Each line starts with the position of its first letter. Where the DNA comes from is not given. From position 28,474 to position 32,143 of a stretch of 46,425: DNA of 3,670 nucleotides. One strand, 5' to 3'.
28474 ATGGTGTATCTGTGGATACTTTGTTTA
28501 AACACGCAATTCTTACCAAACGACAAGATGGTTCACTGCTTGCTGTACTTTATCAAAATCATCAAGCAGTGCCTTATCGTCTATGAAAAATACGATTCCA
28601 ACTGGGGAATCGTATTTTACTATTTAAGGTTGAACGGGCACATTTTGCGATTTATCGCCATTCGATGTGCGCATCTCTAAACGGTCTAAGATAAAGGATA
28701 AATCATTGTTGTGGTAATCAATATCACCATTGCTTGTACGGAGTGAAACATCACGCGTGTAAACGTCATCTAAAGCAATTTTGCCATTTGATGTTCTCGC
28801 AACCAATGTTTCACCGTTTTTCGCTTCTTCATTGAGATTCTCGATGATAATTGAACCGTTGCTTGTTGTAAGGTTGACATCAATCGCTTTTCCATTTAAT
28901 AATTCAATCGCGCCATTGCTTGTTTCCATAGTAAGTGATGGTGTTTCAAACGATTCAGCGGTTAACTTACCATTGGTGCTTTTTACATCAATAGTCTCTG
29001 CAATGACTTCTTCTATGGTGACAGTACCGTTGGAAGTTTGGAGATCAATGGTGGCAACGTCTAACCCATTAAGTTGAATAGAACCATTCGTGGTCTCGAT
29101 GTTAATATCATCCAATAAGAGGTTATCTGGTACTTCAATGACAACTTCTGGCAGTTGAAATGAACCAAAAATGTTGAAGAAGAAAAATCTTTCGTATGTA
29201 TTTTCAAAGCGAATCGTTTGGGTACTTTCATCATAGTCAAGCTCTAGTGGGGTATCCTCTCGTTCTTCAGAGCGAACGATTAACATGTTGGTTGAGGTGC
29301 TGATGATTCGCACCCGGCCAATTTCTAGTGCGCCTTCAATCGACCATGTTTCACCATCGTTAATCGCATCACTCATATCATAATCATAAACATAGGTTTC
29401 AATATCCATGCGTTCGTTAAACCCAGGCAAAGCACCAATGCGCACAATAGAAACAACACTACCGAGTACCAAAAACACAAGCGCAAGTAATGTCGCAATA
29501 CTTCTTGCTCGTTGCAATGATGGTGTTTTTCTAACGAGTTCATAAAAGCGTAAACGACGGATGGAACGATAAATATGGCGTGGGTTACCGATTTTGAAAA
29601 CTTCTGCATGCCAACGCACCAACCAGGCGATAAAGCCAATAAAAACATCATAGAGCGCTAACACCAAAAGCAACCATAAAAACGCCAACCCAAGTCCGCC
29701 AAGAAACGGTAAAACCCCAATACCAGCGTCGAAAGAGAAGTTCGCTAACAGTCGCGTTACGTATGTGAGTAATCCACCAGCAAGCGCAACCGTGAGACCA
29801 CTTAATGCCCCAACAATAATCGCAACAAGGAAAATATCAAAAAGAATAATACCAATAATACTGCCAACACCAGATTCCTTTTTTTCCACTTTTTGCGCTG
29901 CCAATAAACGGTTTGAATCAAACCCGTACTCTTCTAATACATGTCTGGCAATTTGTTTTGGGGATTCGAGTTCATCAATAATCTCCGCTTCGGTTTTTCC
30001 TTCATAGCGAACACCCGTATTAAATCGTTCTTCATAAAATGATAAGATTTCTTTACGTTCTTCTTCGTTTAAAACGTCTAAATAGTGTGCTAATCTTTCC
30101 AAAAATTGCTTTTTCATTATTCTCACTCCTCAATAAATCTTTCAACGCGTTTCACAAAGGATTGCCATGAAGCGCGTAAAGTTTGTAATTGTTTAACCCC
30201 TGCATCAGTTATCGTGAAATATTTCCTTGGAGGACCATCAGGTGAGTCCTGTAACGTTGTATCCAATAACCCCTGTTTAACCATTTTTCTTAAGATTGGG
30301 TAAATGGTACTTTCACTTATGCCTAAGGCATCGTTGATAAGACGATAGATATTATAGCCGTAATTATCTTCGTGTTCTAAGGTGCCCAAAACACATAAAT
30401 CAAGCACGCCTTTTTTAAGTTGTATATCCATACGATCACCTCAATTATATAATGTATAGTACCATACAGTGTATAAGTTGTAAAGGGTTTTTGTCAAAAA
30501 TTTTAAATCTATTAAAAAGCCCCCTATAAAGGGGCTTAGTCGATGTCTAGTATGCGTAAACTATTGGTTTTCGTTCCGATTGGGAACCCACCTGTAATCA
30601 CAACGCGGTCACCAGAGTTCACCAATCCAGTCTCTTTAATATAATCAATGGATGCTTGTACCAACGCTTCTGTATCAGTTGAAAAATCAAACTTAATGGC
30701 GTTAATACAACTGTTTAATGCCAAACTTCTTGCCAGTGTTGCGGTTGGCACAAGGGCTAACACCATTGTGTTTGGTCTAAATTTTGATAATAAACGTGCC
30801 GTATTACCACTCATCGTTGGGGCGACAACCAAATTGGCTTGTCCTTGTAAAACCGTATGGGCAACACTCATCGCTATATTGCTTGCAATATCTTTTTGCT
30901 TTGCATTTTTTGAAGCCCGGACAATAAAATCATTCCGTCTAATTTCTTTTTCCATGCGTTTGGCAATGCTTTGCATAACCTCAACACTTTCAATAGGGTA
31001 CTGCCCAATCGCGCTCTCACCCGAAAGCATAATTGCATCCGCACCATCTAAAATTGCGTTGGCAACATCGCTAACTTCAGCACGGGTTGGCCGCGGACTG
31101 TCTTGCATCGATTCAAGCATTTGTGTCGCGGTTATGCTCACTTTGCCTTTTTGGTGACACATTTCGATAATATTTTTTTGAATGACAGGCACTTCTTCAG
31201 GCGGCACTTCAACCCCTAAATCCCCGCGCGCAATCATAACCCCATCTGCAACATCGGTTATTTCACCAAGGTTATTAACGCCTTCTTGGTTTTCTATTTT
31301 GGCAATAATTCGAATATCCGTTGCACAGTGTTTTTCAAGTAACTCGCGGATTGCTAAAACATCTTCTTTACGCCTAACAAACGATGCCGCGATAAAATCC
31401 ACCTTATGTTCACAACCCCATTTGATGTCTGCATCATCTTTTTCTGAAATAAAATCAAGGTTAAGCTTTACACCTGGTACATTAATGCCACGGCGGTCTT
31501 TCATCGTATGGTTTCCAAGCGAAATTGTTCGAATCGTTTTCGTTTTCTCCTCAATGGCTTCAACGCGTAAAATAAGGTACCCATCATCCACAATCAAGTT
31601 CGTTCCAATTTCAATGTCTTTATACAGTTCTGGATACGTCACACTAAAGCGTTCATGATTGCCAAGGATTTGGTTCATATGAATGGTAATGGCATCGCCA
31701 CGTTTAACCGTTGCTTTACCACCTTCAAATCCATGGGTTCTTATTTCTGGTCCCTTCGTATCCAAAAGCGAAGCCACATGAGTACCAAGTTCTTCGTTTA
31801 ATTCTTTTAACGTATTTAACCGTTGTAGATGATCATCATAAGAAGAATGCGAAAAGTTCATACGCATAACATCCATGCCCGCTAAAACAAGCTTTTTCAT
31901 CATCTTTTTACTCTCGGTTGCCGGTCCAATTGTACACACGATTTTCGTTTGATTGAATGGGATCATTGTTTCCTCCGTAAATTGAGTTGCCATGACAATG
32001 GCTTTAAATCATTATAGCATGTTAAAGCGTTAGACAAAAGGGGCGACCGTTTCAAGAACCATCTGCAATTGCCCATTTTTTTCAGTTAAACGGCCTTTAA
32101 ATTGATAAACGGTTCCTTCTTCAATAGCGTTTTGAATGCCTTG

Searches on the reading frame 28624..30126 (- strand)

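Call 87: search_protein_families(library=pfam, proteins=[window:28624-30126:-], max_evalue=0.00001)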
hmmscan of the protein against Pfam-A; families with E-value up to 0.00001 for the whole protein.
window:28624-30126:- (500 aa): 2 families
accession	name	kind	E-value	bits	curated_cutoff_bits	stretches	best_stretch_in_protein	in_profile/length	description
PF13349.12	DUF4097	-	9.6e-20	71.4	22.9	1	291-431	32-172/247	Toastrack DUF4097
PF22564.2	HAAS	-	3.3e-11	43.8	27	1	7-61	1-54/55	HAAS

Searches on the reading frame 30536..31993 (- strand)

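Call 87: search_protein_families(library=pfam, proteins=[window:30536-31993:-], max_evalue=0.00001)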
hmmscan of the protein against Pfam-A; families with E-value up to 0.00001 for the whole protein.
window:30536-31993:- (485 aa): 2 families
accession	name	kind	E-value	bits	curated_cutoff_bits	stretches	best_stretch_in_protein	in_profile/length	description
PF00224.27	PK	-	1.6e-127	425.5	30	1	14-337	2-328/328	Pyruvate kinase, barrel domain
PF02887.21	PK_C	-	1.9e-24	86.4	28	1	372-482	2-114/114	Pyruvate kinase, alpha/beta domain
